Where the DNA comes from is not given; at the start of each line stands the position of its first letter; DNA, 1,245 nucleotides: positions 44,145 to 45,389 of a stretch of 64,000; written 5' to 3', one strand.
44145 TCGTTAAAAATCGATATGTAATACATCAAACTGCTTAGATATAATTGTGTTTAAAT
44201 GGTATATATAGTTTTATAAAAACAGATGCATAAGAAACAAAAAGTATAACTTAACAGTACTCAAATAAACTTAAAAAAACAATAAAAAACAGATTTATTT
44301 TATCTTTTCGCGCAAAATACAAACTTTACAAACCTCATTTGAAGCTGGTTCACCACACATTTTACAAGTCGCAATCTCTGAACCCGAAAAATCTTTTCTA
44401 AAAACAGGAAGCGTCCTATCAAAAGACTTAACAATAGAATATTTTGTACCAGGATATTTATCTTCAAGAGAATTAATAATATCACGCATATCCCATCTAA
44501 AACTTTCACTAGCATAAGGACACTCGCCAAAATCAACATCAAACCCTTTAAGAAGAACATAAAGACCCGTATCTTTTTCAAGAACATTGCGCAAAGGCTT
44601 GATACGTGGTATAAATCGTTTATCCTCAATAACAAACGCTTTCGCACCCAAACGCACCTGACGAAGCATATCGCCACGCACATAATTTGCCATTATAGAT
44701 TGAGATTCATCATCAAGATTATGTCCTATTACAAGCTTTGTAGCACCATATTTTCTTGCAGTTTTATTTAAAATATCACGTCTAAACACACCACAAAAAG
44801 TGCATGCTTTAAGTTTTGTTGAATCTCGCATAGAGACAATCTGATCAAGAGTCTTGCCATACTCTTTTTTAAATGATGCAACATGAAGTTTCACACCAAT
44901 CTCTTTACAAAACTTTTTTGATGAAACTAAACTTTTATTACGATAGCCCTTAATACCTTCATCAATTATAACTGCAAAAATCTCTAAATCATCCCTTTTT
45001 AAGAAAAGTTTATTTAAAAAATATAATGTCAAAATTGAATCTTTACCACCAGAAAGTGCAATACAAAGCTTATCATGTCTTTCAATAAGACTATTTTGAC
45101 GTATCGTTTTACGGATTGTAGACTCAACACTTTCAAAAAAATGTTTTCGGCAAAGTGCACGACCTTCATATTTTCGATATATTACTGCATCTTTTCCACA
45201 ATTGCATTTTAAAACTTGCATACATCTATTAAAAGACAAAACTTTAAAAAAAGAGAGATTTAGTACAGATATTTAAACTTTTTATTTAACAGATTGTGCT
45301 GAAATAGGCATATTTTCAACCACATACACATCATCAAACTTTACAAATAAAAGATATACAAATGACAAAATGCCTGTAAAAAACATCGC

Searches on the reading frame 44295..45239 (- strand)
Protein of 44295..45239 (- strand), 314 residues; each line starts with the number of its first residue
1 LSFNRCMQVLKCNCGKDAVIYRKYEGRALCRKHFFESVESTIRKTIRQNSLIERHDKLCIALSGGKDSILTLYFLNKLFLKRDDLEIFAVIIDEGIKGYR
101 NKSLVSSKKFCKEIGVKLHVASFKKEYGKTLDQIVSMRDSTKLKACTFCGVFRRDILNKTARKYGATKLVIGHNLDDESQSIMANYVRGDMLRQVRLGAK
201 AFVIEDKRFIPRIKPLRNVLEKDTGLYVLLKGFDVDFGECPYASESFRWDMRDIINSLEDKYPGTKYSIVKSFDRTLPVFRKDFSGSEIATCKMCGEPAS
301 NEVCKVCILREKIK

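Call 10: search_protein_families(library=pfam, proteins=[window:44298-45239:-], max_evalue=0.01)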
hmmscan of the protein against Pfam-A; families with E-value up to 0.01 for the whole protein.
window:44298-45239:- (314 aa): 5 families
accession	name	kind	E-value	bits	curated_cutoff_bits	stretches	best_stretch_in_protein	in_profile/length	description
PF01171.26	ATP_bind_3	-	1.3e-11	45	27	1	58-195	2-126/182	PP-loop family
PF22082.2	TtuA_LIM_N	-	3.3e-08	33.9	27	1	12-35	2-26/26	2-thiouridine synthetase TtuA, N-terminal LIM domain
PF03054.22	tRNA_Me_trans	-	0.0011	19.1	20.6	1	57-173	2-126/202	tRNA methyl transferase HUP domain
PF02540.23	NAD_synthase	-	0.0012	18.5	21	1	45-173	8-127/242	NAD synthase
PF16503.10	zn-ribbon_14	-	0.002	18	34.9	1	291-309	2-20/32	Zinc-ribbon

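Call 11: search_protein_families(library=ncbifam, proteins=[window:44298-45239:-], max_evalue=0.01)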
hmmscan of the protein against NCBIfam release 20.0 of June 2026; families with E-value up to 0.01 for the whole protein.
window:44298-45239:- (314 aa): 13 families
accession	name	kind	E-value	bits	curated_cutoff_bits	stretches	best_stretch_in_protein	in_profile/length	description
NF047749.1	tRNAThiolNcsA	equivalog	1.7e-74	250.8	500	1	13-313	5-319/322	tRNA 2-thiolation protein NcsA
NF049949.1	tRNAsynTtuAPyrococ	equivalog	1.2e-54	185.4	450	1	12-308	4-288/292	tRNA-5-methyluridine(54) 2-sulfurtransferase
TIGR00269.1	TIGR00269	hypoth_equivalog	3.6e-33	114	62.75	1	210-312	1-103/104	TIGR00269 family protein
NF007972.0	PRK10696.1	equivalog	3.2e-27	95.6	272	1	34-288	20-263/295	tRNA 2-thiocytidine(32) synthetase TtcA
TIGR02432.1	lysidine_TilS_N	equivalog_domain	3.4e-13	50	93.6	1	57-197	1-131/189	tRNA lysidine(34) synthetase TilS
TIGR00268.2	TIGR00268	equivalog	3.1e-05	23.4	150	1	49-179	7-125/259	ATP-dependent sacrificial sulfur transferase LarE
NF000848.1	PRK00074.1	equivalog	0.00011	21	400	1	37-164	195-318/512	glutamine-hydrolyzing GMP synthase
NF007942.0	PRK10660.1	equivalog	0.0005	19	606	1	50-123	12-85/439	tRNA lysidine(34) synthetase TilS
TIGR00420.1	trmU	equivalog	0.00055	18.9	236.95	1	57-173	2-125/351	tRNA 2-thiouridine(34) synthase MnmA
NF001138.1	PRK00143.1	equivalog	0.00066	18.7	284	1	58-180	2-128/345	tRNA 2-thiouridine(34) synthase MnmA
TIGR00884.1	guaA_Cterm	equivalog_domain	0.0011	18.3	338.75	1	54-160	15-116/310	glutamine-hydrolyzing GMP synthase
NF010587.0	PRK13980.1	equivalog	0.0017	17.6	255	1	35-172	11-138/267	NAD+ synthase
NF006351.0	PRK08576.1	equivalog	0.0081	14.8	290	1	54-180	231-344/436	hypothetical protein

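Call 33: find_encoding_contigs(protein=window:44295-45239:-, flank=2000, max_places=4)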
Protein window:44295-45239:- (314 aa): no gene with exactly this product is on record in the collection.
